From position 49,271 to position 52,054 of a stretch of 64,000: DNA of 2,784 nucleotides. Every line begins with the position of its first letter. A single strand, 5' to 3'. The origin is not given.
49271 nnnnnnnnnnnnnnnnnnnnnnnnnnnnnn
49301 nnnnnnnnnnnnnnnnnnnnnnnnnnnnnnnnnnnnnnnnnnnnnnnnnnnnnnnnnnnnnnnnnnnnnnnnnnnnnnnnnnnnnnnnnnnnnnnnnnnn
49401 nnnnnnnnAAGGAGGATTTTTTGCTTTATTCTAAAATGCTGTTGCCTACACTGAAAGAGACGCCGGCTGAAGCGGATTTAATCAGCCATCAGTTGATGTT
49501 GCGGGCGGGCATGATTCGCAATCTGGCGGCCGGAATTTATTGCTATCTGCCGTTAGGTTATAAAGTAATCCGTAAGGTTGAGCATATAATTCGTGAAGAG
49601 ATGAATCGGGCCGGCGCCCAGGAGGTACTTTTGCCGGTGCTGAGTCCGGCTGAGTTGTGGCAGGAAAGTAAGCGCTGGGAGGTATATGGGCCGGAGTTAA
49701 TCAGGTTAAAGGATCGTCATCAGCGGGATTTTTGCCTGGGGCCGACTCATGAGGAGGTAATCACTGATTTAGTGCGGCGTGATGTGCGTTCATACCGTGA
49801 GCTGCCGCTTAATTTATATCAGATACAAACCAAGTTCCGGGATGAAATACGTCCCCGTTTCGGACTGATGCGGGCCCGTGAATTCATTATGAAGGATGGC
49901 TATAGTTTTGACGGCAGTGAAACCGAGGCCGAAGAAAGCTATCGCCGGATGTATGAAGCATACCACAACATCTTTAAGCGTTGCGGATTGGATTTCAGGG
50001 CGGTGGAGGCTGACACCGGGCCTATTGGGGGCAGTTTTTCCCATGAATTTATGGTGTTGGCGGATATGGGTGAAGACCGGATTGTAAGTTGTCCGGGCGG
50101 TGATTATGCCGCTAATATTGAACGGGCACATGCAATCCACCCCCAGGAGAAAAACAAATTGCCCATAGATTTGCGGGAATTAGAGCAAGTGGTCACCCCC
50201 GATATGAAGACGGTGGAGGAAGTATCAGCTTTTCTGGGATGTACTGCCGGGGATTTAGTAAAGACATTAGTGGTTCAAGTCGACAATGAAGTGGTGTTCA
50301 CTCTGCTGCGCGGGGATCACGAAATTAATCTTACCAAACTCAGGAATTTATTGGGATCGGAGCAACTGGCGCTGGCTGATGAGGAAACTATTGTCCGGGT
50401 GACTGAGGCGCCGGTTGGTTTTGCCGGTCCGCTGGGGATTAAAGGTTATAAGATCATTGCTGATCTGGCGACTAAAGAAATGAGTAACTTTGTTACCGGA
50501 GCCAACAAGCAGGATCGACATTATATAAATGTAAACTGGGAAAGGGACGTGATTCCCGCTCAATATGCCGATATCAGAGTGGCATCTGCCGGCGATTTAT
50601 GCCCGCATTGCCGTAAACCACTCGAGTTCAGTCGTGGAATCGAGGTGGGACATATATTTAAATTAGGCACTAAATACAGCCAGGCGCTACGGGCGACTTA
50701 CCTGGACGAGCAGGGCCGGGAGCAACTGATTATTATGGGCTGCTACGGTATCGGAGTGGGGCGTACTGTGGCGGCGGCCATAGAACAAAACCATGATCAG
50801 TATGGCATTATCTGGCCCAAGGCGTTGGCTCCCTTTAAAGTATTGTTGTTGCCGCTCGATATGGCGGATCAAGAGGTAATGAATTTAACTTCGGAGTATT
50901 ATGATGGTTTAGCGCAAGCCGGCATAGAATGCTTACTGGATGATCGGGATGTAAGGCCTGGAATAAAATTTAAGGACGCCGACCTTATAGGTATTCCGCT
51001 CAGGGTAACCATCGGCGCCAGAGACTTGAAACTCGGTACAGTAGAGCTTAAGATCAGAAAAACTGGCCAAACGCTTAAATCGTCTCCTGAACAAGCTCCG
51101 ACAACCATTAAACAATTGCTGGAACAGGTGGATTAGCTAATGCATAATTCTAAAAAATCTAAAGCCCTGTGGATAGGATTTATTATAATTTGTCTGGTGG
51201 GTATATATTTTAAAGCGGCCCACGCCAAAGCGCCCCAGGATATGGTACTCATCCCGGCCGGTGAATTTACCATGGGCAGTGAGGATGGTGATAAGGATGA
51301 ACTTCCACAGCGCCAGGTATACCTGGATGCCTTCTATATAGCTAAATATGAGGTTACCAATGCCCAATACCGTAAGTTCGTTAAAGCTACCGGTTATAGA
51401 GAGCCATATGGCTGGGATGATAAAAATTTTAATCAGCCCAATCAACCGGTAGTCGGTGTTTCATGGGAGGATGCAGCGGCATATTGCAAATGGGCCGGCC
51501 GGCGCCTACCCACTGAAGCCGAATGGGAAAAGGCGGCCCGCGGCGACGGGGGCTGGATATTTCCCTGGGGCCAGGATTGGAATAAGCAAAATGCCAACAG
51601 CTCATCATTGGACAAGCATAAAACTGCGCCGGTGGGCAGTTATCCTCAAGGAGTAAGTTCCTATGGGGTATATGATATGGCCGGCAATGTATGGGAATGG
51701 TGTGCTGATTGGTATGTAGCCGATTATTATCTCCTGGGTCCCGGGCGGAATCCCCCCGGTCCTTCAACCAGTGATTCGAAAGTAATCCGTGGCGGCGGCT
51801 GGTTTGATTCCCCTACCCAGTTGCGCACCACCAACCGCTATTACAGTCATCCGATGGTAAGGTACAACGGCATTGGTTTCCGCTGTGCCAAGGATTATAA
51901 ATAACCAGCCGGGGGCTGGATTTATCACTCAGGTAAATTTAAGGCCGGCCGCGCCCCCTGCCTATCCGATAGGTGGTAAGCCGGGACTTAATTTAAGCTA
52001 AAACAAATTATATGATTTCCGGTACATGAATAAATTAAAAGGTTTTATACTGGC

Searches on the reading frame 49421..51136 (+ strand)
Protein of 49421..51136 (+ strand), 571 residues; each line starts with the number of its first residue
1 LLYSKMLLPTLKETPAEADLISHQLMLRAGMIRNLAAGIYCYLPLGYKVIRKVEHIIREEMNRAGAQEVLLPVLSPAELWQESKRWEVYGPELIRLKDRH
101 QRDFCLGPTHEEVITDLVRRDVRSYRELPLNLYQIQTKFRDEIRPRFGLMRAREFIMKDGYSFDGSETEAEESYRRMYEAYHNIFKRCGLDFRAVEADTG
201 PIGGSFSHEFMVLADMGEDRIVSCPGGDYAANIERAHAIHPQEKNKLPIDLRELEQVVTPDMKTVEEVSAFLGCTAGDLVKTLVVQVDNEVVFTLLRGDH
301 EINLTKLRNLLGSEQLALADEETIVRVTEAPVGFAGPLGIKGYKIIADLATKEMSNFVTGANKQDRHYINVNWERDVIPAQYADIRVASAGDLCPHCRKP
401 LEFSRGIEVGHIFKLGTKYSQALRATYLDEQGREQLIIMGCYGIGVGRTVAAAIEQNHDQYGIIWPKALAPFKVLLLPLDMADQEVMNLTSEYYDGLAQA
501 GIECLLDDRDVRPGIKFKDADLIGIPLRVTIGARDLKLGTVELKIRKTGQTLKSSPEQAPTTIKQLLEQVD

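Call 60: find_homologous_proteins(query=window:49421-51136:+, max_evalue=1e-50)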
Query window:49421-51136:+ (571 aa): 8000 proteins with E <= 1e-50 among 8000 candidates; the best 120 are listed.
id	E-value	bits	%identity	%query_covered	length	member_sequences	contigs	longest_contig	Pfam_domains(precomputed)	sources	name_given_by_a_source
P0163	0.0e+0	1300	100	100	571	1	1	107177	PF03129.26,PF00587.31,PF04073.21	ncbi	-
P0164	0.0e+0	1042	81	99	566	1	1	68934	PF03129.26,PF00587.31,PF04073.21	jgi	jgi:prolyl-tRNA synthetase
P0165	0.0e+0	1013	78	99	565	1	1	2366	PF03129.26,PF00587.31,PF04073.21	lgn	-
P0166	1.4e-292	989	75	100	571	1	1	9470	PF03129.26,PF00587.31,PF04073.21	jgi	jgi:prolyl-tRNA synthetase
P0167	2.1e-262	890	68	99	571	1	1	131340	PF03129.26,PF00587.31,PF04073.21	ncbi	-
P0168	2.9e-256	869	66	99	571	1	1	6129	PF03129.26,PF00587.31,PF04073.21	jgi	-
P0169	3.7e-243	826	62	99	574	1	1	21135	PF03129.26,PF00587.31,PF04073.21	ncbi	ncbi:MAG: proline--tRNA ligase [bacterium]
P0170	1.9e-238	811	64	99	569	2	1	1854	PF03129.26,PF00587.31,PF04073.21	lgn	-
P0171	1.7e-237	807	65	95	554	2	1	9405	PF03129.26,PF00587.31,PF04073.21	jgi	-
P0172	8.9e-237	805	64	97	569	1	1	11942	PF03129.26,PF00587.31,PF04073.21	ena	-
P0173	3.5e-236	803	63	98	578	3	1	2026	PF03129.26,PF00587.31,PF04073.21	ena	-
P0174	6.2e-236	802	61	100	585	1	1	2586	PF03129.26,PF00587.31,PF04073.21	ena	-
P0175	6.3e-236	802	63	99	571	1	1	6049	PF03129.26,PF00587.31,PF04073.21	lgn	-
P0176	6.3e-236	802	63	99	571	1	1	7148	PF03129.26,PF00587.31,PF04073.21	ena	-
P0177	8.4e-236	802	64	99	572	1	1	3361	PF03129.26,PF00587.31,PF04073.21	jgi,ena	-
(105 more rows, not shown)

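Call 62: find_encoding_contigs(protein=P0163, flank=1000, max_places=2)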
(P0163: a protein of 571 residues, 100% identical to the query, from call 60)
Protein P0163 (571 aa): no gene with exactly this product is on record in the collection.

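Call 63: list_cluster_members(proteins=[P0163, P0167, P0005, P0007, P0008, P0010, P0012, P0024, P0040, P0060])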
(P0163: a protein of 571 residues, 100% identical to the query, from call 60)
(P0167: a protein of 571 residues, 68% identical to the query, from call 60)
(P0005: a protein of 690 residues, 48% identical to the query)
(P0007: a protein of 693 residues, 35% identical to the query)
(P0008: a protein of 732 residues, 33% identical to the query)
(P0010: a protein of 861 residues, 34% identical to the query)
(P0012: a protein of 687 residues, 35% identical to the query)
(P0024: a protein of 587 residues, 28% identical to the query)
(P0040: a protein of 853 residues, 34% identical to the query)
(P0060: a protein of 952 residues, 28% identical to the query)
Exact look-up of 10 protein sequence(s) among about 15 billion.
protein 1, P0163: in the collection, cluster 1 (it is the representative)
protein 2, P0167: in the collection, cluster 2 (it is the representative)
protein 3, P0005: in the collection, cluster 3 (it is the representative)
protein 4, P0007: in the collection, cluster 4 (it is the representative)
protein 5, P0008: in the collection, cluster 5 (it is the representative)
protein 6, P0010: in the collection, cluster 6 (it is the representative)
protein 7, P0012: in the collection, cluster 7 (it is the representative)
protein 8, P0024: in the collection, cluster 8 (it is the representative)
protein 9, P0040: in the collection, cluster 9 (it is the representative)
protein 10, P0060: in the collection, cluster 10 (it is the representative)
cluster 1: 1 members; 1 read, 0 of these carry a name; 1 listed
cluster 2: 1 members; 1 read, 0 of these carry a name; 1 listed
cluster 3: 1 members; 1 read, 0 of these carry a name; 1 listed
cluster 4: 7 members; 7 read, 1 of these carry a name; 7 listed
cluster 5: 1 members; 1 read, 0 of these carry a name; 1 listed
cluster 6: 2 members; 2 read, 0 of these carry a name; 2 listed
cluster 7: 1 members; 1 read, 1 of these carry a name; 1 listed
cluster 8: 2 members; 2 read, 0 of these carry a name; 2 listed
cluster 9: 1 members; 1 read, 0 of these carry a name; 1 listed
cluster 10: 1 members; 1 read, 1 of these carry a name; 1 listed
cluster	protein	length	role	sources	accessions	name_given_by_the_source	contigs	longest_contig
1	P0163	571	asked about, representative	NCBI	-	-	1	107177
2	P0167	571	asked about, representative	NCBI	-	-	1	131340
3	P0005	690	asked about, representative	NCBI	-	-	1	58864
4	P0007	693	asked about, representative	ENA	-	-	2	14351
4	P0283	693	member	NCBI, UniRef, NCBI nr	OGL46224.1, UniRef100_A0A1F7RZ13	MAG: hypothetical protein A2149_03510 [Candidatus Schekmanbacteria bacterium RBG_16_38_11] | histidine kinase n=1 Tax=Candidatus Schekmanbacteria bacterium RBG_16_38_11 TaxID=1817880 ...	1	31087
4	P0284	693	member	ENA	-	-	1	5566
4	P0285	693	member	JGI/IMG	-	-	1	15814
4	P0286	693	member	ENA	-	-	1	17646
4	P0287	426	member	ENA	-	-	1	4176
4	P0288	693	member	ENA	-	-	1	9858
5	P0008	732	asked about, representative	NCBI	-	-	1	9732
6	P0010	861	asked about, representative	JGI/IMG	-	-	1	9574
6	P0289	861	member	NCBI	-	-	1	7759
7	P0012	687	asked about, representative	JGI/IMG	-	PAS domain S-box-containing protein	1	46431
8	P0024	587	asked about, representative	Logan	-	-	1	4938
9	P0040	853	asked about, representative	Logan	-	-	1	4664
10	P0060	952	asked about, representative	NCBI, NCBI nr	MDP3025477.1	MAG: PAS domain S-box protein [candidate division Zixibacteria bacterium] | PAS domain S-box protein [candidate division Zixibacteria bacterium]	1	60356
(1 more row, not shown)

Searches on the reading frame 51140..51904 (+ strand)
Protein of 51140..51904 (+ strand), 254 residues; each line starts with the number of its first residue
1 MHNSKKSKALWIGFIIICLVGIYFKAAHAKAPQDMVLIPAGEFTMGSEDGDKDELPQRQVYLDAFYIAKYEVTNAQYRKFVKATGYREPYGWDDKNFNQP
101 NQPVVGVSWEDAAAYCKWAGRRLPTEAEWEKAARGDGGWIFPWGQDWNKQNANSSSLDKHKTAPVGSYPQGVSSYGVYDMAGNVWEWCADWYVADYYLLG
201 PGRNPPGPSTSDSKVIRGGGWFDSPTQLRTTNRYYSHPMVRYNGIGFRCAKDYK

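Call 81: search_protein_families(library=pfam, proteins=[window:51140-51904:+], max_evalue=0.0001)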
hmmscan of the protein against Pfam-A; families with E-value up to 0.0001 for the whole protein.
window:51140-51904:+ (254 aa): 1 family
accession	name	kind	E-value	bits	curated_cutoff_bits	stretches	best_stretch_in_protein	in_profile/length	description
PF03781.23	FGE-sulfatase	-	5.8e-67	226.5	23.3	1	33-251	3-255/255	Sulfatase-modifying factor enzyme 1-like domain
